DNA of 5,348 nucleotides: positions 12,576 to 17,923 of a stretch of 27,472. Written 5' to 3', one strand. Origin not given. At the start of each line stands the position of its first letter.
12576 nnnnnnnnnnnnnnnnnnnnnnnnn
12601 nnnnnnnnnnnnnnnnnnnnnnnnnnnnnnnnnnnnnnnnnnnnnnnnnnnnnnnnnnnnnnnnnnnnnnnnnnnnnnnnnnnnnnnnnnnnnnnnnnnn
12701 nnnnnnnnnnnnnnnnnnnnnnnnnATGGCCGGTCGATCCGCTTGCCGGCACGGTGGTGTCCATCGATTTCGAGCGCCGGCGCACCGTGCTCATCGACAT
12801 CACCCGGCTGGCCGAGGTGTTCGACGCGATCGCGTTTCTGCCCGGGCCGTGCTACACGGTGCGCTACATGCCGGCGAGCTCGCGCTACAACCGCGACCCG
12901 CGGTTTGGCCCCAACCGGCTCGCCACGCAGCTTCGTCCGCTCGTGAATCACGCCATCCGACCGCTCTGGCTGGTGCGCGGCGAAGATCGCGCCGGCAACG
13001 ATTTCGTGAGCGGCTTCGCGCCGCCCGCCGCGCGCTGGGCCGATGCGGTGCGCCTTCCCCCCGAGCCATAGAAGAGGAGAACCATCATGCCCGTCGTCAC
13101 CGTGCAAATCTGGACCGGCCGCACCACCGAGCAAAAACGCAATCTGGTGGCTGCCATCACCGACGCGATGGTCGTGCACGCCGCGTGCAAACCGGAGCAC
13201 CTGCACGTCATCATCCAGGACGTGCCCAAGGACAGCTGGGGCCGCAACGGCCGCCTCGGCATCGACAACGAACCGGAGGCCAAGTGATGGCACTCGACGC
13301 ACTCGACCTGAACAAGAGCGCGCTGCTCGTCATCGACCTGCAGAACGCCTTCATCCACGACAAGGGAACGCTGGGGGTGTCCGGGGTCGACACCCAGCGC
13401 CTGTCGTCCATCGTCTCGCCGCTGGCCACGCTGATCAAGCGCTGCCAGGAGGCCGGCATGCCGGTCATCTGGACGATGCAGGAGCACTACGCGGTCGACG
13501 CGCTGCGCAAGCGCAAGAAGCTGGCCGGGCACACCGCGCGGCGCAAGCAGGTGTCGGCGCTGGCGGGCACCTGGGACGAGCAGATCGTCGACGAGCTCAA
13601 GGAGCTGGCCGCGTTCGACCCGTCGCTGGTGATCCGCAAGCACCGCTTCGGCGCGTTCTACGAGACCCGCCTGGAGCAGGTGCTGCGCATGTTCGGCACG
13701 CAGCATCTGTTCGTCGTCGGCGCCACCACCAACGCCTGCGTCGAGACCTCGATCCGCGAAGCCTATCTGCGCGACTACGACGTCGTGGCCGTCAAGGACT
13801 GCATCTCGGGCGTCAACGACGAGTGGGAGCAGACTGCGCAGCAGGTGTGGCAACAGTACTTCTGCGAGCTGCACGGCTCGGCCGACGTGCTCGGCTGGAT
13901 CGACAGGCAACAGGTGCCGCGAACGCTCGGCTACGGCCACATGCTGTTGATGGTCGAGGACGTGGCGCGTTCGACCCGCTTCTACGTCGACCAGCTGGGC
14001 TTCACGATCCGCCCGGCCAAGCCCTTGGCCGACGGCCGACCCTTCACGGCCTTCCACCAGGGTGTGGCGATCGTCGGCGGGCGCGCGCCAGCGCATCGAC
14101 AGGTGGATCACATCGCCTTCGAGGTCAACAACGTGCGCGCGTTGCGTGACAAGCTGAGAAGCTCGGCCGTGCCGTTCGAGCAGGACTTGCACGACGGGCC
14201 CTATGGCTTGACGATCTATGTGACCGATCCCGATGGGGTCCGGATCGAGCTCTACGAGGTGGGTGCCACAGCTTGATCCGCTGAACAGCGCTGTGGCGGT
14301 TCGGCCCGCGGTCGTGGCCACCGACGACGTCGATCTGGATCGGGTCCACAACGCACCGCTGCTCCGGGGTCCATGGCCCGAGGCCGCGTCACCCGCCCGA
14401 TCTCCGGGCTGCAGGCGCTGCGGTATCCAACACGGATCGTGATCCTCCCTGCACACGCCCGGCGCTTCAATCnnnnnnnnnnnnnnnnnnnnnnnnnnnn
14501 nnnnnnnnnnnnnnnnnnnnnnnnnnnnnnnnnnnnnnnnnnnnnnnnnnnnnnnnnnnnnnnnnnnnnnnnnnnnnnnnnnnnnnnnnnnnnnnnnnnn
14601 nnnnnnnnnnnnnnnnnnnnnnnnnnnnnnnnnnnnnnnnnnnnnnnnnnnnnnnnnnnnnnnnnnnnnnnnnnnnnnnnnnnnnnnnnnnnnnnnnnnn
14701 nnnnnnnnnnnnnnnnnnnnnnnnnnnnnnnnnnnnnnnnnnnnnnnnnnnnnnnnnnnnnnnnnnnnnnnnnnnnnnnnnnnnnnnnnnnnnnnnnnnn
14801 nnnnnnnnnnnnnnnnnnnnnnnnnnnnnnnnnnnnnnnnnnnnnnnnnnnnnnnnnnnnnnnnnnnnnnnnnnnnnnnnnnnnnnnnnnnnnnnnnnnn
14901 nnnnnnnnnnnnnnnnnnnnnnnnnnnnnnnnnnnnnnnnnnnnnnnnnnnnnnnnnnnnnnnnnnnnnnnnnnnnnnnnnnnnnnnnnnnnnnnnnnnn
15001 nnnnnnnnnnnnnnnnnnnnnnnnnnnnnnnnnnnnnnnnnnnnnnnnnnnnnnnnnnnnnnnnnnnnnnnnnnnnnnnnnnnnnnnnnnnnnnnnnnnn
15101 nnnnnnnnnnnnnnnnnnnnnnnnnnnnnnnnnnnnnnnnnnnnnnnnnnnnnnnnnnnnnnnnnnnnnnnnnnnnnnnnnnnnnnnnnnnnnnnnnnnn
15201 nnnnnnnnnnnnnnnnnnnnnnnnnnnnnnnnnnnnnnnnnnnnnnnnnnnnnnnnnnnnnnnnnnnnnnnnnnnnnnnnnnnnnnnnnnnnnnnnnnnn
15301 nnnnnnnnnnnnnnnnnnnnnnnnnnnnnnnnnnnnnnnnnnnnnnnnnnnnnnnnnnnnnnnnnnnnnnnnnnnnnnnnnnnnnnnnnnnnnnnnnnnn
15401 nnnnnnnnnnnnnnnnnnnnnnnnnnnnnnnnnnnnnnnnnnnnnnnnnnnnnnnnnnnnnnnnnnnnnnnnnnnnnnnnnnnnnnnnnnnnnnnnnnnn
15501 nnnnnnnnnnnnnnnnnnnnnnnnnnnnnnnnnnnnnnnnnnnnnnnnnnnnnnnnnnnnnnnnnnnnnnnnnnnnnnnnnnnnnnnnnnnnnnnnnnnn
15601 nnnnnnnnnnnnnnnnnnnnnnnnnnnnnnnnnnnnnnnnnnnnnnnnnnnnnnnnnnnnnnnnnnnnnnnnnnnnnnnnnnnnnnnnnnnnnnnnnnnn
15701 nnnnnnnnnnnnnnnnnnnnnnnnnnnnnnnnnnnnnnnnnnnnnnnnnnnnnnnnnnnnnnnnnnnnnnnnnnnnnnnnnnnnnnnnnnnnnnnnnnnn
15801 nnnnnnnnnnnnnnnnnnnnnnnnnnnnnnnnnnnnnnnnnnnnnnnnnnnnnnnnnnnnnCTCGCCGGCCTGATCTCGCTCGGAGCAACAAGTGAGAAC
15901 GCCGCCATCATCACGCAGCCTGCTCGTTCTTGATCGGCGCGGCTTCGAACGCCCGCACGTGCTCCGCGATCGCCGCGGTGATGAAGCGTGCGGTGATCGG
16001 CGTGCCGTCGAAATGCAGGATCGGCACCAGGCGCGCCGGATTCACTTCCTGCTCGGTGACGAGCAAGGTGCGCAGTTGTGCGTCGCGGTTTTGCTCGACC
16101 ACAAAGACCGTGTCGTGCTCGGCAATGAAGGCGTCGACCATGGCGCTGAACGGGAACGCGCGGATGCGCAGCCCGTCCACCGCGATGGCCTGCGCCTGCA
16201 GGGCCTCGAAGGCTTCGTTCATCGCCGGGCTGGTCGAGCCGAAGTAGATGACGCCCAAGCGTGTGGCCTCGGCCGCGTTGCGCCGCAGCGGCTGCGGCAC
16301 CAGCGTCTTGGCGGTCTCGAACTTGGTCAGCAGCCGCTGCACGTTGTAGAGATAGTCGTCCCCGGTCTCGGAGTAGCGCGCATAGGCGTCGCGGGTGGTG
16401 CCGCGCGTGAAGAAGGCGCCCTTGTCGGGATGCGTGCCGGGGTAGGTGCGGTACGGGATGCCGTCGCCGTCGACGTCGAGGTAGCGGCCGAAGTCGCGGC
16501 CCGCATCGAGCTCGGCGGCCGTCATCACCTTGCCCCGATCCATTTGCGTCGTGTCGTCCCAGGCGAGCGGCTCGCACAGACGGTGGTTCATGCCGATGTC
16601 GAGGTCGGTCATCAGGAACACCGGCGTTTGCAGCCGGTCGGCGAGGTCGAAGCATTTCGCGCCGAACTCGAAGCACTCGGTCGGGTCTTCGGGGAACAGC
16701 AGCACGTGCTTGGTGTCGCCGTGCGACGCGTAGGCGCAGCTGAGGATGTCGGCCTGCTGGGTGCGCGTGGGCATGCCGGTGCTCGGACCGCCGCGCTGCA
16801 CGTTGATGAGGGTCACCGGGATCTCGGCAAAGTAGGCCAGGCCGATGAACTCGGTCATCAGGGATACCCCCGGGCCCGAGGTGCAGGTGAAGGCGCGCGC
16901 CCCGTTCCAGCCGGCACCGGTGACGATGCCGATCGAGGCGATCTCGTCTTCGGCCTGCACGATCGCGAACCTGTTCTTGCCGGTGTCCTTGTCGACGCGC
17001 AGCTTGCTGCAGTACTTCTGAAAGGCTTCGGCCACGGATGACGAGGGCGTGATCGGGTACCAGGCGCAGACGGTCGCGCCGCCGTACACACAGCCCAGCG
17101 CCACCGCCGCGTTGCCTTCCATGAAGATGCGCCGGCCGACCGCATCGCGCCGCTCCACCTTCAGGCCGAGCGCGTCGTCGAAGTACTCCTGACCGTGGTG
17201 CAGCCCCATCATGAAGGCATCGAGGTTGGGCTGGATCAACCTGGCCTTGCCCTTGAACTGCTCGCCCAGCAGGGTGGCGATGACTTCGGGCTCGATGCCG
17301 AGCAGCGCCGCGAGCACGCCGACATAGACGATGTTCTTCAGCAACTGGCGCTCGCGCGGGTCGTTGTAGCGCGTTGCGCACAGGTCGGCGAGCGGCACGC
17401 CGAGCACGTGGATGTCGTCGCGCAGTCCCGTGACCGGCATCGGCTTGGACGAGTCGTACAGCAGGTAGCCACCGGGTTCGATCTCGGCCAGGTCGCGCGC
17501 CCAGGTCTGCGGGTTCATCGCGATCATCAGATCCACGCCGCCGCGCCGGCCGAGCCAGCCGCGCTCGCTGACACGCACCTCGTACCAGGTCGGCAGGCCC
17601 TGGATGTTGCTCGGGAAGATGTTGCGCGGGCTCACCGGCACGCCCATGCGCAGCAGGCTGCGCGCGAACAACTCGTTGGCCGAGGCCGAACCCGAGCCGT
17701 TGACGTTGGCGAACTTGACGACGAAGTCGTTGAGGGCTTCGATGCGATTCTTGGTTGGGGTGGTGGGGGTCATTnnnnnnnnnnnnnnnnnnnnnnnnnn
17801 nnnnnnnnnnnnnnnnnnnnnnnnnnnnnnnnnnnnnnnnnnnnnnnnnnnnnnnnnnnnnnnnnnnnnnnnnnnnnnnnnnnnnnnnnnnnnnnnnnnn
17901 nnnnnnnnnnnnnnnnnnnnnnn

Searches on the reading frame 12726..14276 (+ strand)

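Call 5: search_protein_families(library=pfam, proteins=[window:12726-14276:+], max_evalue=0.01)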
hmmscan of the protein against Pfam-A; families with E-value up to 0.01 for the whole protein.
window:12726-14276:+ (516 aa): 4 families
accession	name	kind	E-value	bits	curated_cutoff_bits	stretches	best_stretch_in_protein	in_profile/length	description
PF00857.26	Isochorismatase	-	7.7e-38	130.7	27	1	198-384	1-172/175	Isochorismatase domain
PF00903.31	Glyoxalase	-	2.6e-15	57.3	20.6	1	403-509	2-121/121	Glyoxalase/Bleomycin resistance protein/Dioxygenase superfamily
PF22677.2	Ble-like_N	-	1.1e-06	28.7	24.5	1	405-430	4-29/41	Bleomycin resistance protein-like N-terminal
PF12681.13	Glyoxalase_2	-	0.00062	20.1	30.1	0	405-510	3-114/118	Glyoxalase-like domain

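Call 6: search_protein_families(library=ncbifam, proteins=[window:12726-14276:+], max_evalue=0.01)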
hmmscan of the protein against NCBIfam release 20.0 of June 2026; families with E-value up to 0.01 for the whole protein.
window:12726-14276:+ (516 aa): 21 families
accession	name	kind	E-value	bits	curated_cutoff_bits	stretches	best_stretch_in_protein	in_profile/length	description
TIGR03614.1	RutB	equivalog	2.9e-24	86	377.95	1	193-369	11-195/226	pyrimidine utilization protein B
NF050097.1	BiurAmidohydBiuH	equivalog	2.7e-21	76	370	1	193-371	14-197/221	biuret amidohydrolase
NF008517.0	PRK11440.1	equivalog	3.2e-14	53.3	195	1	193-371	4-167/188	hydrolase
NF008623.0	PRK11609.1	equivalog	4.6e-10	39.7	174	2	313-370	131-188/213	bifunctional nicotinamidase/pyrazinamidase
TIGR00068.2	glyox_I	equivalog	1.9e-08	34.3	120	1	458-511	86-139/143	lactoylglutathione lyase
NF050075.1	SMU1112c_YaeR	equivalog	2.6e-07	30.9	140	1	455-511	68-125/125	SMU1112c/YaeR family gloxylase I-like metalloprotein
TIGR02295.1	HpaD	equivalog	2.1e-06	27.2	321.4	1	392-510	129-258/298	3,4-dihydroxyphenylacetate 2,3-dioxygenase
TIGR03211.1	catechol_2_3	equivalog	4.7e-06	26.1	320.2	1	404-514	147-267/303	catechol 2,3-dioxygenase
NF000495.1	FosK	exception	5.3e-06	26.3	280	1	402-510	4-110/132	fosfomycin resistance glutathione transferase FosK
NF000494.1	FosF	exception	4.9e-05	23.3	280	1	402-510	4-110/132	fosfomycin resistance glutathione transferase FosF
TIGR03213.1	23dbph12diox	equivalog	6e-05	22.6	366.45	1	401-508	141-260/287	biphenyl-2,3-diol 1,2-dioxygenase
NF000496.2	Fos_GSH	equivalog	7.8e-05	22.8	180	1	402-510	4-115/136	fosfomycin resistance glutathione transferase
NF000125.1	498180014_fosA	hypoth_equivalog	0.00024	21.3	250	1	401-511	4-118/129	Fos family putative thiol transferase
NF000124.1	fos-Vibrio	exception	0.00026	21.1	250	1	401-510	3-110/132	FosG/FosC2-related fosfomycin resistance glutathione transferase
NF008551.0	PRK11478.1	equivalog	0.00066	20.1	148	0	459-511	75-128/129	VOC family protein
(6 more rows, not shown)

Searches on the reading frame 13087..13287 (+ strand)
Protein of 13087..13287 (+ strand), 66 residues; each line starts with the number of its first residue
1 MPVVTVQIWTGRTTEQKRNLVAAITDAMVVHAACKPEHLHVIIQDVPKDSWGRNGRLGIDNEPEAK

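Call 23: search_protein_families(library=pfam, proteins=[window:13087-13287:+], max_evalue=0.1)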
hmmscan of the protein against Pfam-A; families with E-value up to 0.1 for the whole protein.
window:13087-13287:+ (66 aa): 2 families
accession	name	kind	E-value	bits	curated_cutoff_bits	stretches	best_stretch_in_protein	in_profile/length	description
PF01361.26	Tautomerase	-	1.9e-16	60.1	22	1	2-55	1-54/60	Tautomerase enzyme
PF14552.11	Tautomerase_2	-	7.1e-07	29.7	28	1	3-52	31-80/82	Tautomerase enzyme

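Call 45: search_protein_families(library=ncbifam, proteins=[window:13087-13287:+], max_evalue=0.00001)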
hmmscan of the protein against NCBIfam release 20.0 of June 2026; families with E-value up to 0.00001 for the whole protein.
window:13087-13287:+ (66 aa): 6 families
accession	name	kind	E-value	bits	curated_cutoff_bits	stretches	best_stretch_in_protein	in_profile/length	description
NF001966.0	PRK00745.1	equivalog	5.9e-17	61.4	80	1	1-60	1-60/62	4-oxalocrotonate tautomerase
TIGR00013.1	taut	subfamily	2.4e-14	53.1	56.9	1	1-56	1-57/64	2-hydroxymuconate tautomerase family protein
NF002571.1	PRK02220.1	equivalog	1.1e-13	50.9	55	1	1-57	1-57/61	2-hydroxymuconate tautomerase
NF041920.1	DmpI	equivalog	8.2e-13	48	70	1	1-57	1-56/59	4-oxalocrotonate tautomerase DmpI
NF002524.0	PRK01964.1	equivalog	1.3e-11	44.3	86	1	1-55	1-55/64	4-oxalocrotonate tautomerase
NF002622.0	PRK02289.1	equivalog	1.1e-10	41.6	103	1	1-51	1-51/60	4-oxalocrotonate tautomerase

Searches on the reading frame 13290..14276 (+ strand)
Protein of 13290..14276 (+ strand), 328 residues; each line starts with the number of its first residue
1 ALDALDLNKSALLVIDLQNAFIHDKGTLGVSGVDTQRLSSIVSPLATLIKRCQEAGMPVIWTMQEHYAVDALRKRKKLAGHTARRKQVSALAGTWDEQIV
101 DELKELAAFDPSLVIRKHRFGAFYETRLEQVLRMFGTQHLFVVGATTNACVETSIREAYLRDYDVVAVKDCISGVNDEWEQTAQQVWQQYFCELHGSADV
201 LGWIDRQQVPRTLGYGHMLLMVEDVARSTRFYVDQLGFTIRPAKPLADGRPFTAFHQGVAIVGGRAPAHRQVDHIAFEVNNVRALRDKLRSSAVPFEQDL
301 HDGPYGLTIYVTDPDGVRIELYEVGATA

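Call 23: search_protein_families(library=pfam, proteins=[window:13290-14276:+], max_evalue=0.1)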
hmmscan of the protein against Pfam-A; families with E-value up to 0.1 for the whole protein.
window:13290-14276:+ (328 aa): 5 families
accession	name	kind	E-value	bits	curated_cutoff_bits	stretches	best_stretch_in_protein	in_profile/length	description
PF00857.26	Isochorismatase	-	3.1e-38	132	27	1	10-196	1-172/175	Isochorismatase domain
PF00903.31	Glyoxalase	-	1.3e-15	58.3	20.6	1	215-321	2-121/121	Glyoxalase/Bleomycin resistance protein/Dioxygenase superfamily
PF22677.2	Ble-like_N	-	5.3e-07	29.7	24.5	1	217-242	4-29/41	Bleomycin resistance protein-like N-terminal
PF12681.13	Glyoxalase_2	-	0.00013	22.4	30.1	1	217-323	3-115/118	Glyoxalase-like domain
PF18029.7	Glyoxalase_6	-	0.013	16.5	23.6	1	221-320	5-104/106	Glyoxalase-like domain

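Call 39: search_solved_structures(query=window:13290-14276:+, max_evalue=0.001)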
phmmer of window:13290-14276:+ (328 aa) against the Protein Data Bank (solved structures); distinct sequences matched with E-value up to 0.001: 41.
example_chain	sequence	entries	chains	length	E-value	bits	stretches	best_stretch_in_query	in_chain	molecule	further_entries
8bkd_A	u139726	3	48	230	2.2e-21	79.7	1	5-182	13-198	Ureidoacrylate amidohydrolase RutB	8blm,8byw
8bln_A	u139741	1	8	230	1.1e-20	77.4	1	5-182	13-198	Ureidoacrylate amidohydrolase RutB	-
8bll_A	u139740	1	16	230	5.6e-20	75.1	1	5-182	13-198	Ureidoacrylate amidohydrolase RutB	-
6xix_A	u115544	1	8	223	1.5e-19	73.7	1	9-174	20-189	Cysteine hydrolase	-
6xj4_A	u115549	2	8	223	3.8e-18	69.1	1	9-174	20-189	Cysteine hydrolase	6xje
3kl2_A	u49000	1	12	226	1.3e-15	60.7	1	5-202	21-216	Putative isochorismatase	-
3eef_A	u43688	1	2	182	5.6e-14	55.4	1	9-195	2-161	N-carbamoylsarcosine amidase related protein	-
6xjm_A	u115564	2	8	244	3.4e-13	52.8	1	5-181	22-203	Biuret hydrolase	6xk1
6azo_A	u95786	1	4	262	1.4e-10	44.3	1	5-176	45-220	Putative amidase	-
5ha8_A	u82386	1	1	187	1.7e-10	43.9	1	113-182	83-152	Isochorismatase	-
3irv_A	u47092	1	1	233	5.2e-10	42.4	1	9-173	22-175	CYSTEINE HYDROLASE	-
5bk6_A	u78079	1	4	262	8.5e-10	41.7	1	5-176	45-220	Putative amidase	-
6azs_A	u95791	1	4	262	9.1e-10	41.6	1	5-176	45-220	Putative amidase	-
3txy_A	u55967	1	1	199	2.7e-09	40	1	112-207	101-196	Isochorismatase family protein family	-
5hwg_A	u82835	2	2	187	3e-09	39.8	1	113-182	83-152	Isochorismatase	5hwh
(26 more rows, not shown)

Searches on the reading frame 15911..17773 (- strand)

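Call 8: search_protein_families(library=pfam, proteins=[window:15911-17773:-], max_evalue=0.001)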
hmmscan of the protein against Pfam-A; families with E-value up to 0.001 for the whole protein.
window:15911-17773:- (620 aa): 2 families
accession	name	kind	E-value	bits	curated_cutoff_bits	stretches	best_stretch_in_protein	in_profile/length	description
PF01855.24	POR_N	-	1e-46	160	27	1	228-394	3-158/231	Pyruvate flavodoxin/ferredoxin oxidoreductase, thiamine diP-bdg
PF01558.24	POR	-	8.9e-30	104.5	27.4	1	26-191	2-172/173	Pyruvate ferredoxin/flavodoxin oxidoreductase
